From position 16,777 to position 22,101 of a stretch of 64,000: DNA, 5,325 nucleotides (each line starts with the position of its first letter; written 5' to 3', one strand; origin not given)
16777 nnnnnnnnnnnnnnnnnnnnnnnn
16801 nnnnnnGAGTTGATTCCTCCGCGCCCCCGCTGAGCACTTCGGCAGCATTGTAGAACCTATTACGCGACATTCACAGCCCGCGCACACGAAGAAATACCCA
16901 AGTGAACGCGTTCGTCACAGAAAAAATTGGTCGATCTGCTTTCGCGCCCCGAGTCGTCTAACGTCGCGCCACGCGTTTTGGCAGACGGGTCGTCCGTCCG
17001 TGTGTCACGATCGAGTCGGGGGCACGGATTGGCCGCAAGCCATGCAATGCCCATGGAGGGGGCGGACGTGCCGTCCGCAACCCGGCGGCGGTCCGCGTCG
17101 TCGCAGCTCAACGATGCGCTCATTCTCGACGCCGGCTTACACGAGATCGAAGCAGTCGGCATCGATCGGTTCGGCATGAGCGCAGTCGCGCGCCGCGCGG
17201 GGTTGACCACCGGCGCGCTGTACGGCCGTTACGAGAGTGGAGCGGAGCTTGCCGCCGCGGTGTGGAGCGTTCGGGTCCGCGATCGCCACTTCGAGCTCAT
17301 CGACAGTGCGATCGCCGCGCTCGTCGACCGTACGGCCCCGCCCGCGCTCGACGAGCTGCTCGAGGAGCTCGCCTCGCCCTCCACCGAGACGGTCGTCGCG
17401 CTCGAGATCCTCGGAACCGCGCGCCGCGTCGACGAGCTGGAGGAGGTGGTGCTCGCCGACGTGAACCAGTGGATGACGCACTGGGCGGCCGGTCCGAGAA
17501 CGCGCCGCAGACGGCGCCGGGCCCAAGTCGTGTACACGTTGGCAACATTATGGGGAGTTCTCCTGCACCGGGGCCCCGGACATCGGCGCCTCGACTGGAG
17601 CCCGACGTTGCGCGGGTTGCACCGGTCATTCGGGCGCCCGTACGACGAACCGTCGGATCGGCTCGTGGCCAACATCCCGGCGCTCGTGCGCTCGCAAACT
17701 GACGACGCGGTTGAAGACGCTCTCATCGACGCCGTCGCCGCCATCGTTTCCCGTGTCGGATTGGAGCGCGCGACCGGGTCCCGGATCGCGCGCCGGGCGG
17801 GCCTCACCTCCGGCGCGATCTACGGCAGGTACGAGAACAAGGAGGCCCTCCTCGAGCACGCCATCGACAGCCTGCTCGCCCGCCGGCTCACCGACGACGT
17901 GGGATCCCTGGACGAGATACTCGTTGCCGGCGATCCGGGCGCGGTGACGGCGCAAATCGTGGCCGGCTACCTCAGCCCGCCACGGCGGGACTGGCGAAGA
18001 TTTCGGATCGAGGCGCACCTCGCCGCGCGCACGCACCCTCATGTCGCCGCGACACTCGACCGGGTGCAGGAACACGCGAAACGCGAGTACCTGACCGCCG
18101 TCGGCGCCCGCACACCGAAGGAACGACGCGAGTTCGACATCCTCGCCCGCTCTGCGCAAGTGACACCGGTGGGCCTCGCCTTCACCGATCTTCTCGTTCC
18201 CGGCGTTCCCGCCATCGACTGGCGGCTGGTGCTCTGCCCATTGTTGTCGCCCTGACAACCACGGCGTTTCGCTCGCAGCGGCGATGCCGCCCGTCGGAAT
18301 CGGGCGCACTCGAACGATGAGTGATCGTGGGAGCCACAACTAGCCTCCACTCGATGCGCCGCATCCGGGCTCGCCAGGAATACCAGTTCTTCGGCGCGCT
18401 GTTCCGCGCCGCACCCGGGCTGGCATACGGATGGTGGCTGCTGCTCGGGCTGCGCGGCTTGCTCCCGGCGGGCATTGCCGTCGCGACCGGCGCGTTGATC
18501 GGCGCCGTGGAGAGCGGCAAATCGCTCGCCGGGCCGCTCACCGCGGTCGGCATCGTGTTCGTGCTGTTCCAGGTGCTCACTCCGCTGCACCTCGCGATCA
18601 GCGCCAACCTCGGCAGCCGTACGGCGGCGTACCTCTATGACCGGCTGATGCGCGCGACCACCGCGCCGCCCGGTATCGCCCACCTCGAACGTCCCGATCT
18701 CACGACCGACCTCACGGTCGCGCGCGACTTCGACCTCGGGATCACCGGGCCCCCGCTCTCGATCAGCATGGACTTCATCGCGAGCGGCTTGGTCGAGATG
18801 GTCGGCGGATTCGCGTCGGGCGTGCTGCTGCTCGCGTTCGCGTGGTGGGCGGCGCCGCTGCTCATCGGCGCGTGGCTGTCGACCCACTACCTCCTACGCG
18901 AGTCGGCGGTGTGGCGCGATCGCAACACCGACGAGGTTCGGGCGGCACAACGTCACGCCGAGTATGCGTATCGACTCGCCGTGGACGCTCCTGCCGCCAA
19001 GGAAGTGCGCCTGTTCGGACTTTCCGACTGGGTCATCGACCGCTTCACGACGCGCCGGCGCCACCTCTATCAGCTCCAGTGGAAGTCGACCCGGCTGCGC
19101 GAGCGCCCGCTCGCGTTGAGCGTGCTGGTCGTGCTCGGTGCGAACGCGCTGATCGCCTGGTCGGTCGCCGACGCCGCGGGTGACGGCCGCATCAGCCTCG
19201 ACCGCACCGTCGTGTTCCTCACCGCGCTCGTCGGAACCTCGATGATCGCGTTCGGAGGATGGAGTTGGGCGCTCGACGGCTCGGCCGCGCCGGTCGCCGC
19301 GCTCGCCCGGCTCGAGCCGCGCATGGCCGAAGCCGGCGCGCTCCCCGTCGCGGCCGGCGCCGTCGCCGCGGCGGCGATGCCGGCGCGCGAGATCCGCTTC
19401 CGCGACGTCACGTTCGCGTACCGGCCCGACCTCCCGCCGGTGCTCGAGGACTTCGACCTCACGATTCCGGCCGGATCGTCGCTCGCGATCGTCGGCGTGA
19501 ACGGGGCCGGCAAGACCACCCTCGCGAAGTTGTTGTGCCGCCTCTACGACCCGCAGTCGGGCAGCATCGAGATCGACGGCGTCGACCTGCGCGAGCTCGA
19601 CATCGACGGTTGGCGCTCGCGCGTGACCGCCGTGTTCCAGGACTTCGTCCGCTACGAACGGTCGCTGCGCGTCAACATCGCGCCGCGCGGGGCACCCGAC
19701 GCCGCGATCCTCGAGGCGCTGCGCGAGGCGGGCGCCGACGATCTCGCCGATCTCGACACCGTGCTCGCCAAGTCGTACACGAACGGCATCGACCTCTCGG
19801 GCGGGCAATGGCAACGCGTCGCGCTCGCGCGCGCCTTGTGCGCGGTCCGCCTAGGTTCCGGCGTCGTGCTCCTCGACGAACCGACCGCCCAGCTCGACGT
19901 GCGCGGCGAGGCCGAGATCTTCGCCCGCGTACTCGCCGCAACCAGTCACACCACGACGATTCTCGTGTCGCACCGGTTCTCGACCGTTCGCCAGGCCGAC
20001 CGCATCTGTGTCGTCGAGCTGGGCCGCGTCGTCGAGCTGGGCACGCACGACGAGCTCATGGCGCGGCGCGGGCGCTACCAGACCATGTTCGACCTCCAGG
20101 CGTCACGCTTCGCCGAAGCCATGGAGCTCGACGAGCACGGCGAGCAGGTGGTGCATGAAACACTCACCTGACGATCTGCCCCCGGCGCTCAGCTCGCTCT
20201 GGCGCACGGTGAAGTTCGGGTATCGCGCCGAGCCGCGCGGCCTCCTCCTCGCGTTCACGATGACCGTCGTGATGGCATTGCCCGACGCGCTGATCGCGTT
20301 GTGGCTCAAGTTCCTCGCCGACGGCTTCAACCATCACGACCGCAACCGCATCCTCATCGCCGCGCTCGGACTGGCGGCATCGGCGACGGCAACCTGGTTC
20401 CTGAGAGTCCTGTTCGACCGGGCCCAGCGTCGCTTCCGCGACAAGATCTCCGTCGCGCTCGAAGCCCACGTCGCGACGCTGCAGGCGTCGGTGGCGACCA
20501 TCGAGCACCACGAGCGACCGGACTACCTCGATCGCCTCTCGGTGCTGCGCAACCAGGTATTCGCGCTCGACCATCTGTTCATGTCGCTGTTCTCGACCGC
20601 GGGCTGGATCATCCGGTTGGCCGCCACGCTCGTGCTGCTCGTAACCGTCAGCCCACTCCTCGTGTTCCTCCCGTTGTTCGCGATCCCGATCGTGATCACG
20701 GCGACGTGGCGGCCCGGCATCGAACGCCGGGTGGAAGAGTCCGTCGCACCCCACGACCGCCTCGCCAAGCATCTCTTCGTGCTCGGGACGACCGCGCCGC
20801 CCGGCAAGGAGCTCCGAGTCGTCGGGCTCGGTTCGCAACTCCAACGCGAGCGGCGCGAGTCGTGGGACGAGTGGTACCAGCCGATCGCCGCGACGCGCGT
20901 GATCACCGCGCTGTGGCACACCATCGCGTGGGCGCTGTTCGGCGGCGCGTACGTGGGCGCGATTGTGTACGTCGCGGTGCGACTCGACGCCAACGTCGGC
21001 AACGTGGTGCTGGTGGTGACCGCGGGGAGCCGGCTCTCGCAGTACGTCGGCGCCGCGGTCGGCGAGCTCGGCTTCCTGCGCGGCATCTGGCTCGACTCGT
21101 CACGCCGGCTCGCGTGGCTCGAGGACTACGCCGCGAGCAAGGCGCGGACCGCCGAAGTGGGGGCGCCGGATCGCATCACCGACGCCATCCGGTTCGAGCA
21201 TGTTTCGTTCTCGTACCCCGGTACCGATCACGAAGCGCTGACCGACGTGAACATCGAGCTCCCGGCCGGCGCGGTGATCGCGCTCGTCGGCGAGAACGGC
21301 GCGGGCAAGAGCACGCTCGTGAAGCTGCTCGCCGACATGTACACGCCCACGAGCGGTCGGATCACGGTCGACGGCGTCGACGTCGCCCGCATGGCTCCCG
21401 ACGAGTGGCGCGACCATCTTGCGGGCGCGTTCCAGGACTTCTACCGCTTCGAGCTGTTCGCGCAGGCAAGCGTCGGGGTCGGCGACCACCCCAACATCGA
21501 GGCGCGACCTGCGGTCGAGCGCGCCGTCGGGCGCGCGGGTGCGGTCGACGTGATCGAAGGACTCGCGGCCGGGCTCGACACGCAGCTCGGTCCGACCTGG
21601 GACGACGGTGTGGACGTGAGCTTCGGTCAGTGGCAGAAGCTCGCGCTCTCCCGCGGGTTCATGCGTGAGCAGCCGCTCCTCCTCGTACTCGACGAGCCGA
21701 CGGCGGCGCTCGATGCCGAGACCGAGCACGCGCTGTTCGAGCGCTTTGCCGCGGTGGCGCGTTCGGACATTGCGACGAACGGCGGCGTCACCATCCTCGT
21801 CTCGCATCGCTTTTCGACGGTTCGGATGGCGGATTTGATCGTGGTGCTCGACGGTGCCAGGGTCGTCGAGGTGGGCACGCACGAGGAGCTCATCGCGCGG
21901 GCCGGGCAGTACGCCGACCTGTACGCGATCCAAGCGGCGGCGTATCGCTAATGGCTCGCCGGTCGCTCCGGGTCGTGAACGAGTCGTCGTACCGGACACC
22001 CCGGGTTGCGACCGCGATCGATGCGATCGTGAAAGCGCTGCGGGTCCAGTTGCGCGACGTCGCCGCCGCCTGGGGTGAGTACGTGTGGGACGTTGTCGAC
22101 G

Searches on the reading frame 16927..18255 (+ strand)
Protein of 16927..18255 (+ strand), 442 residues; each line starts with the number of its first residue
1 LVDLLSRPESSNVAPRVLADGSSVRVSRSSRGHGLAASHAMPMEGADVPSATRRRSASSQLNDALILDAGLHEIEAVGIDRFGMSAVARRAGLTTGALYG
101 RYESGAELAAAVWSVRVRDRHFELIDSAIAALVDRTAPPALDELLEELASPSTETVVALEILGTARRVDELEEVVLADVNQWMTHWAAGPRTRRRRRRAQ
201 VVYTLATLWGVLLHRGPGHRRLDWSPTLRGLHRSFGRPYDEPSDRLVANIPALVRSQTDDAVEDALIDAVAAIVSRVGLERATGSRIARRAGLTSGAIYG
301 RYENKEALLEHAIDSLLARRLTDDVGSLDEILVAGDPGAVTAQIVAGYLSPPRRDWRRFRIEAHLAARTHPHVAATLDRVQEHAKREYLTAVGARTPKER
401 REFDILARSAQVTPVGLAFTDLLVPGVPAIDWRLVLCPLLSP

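Call 8: search_protein_families(library=pfam, proteins=[window:16927-18255:+], max_evalue=0.01)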
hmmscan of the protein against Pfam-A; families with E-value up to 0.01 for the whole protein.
window:16927-18255:+ (442 aa): 1 family
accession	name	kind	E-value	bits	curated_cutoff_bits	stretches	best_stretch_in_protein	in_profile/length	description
PF00440.29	TetR_N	-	8.4e-18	64.3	24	2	266-311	1-46/47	Bacterial regulatory proteins, tetR family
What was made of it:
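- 16927..18255 (+): Divergent tandem-TetR regulator gene, with two TetR_N domains in one chain. It is the conserved partner of the SARP gene and a possible upstream controller. Pfam TetR_N in two stretches (call 8).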

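Call 30: search_protein_families(library=ncbifam, proteins=[window:16927-18255:+], max_evalue=0.1)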
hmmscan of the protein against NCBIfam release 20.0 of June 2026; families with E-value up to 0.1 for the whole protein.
window:16927-18255:+ (442 aa): 14 families
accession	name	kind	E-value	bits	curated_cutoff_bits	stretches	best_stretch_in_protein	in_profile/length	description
NF041196.1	ScbR_bind_reg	equivalog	8.6e-16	58.7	150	2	264-312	9-57/191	ScbR family autoregulator-binding transcription factor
NF001978.0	PRK00767.1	equivalog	1.4e-11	44.6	118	2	264-325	12-72/197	transcriptional regulator BetI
TIGR03384.1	betaine_BetI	equivalog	3.9e-11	43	201.3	1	262-325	9-71/189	choline-binding transcriptional repressor BetI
NF051852.1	efflux_TF_MtrR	exception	1.2e-10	41.6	280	2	265-312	14-61/205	multidrug efflux system transcriptional repressor MtrR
NF007949.0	PRK10668.1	equivalog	5.6e-10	39.1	271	2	62-115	12-65/216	multidrug efflux transporter transcriptional repressor AcrR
NF053878.1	FATransRegFadRBac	equivalog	6.9e-08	32.5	200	1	265-310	7-52/190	fatty acid metabolism transcriptional regulator FadR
NF007430.0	PRK09975.1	equivalog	1.5e-07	30.7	274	2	264-310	14-60/220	acrEF/envCD operon transcriptional regulator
NF010319.1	PRK13756.1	equivalog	4.2e-06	26.8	265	1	264-324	5-65/199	tetracycline resistance transcriptional repressor TetR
NF011584.0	PRK15008.1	equivalog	0.00023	21.1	230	0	255-314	12-71/212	HTH-type transcriptional regulator RutR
TIGR03613.1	RutR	equivalog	0.0043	16.9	368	0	255-318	2-65/202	pyrimidine utilization regulatory protein R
NF053731.1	TransRegFasRMycb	equivalog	0.023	14.5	330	0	76-117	26-67/199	HTH-type transcriptional activator FasR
NF051457.1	acryl_TF_AcuR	equivalog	0.052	12.8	247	0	259-314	15-70/204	acrylate utilization transcriptional regulator AcuR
NF050111.1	TransRegSACE7040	equivalog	0.091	12.7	250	0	265-345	5-82/186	SACE_7040 family transcriptional regulator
NF033703.1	transcr_KstR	equivalog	0.091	12.3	280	0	65-107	11-53/185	cholesterol catabolism transcriptional regulator KstR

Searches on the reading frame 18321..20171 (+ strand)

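Call 8: search_protein_families(library=pfam, proteins=[window:18321-20171:+], max_evalue=0.01)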
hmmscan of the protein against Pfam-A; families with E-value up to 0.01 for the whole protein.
window:18321-20171:+ (616 aa): 5 families
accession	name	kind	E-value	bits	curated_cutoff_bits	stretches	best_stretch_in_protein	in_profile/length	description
PF00005.33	ABC_tran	-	3.9e-28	99.2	25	1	375-523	1-137/137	ABC transporter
PF02463.25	SMC_N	-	1.3e-05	25.2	40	1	476-565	121-211/220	RecF/RecN/SMC N terminal domain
PF13304.12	AAA_21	-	6.2e-05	23.6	27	0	389-424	3-38/304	AAA domain, putative AbiEii toxin, Type IV TA system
PF06414.18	Zeta_toxin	-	0.0049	16.8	22.3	0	390-426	21-57/199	Zeta toxin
PF13401.12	AAA_22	-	0.0075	17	27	0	386-444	6-60/130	AAA domain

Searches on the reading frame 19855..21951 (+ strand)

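Call 8: search_protein_families(library=pfam, proteins=[window:19855-21951:+], max_evalue=0.01)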
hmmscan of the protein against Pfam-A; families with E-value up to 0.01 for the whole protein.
window:19855-21951:+ (698 aa): 7 families
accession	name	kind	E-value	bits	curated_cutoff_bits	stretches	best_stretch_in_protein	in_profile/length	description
PF00005.33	ABC_tran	-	4.1e-23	82.9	25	1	462-617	1-137/137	ABC transporter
PF13304.12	AAA_21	-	5e-06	27.2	27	0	475-495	2-22/304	AAA domain, putative AbiEii toxin, Type IV TA system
PF13401.12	AAA_22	-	0.0018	19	27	1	474-512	7-43/130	AAA domain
PF13555.12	AAA_29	-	0.0063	16.7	27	0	469-489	19-39/61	P-loop containing region of AAA domain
PF00664.28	ABC_membrane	-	0.007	16.5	28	1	130-284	5-158/274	ABC transporter transmembrane region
PF13481.12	AAA_25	-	0.0073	16.4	27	0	469-501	30-60/195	AAA domain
PF00448.28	SRP54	-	0.0098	16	22.7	0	474-514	3-43/196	SRP54-type protein, GTPase domain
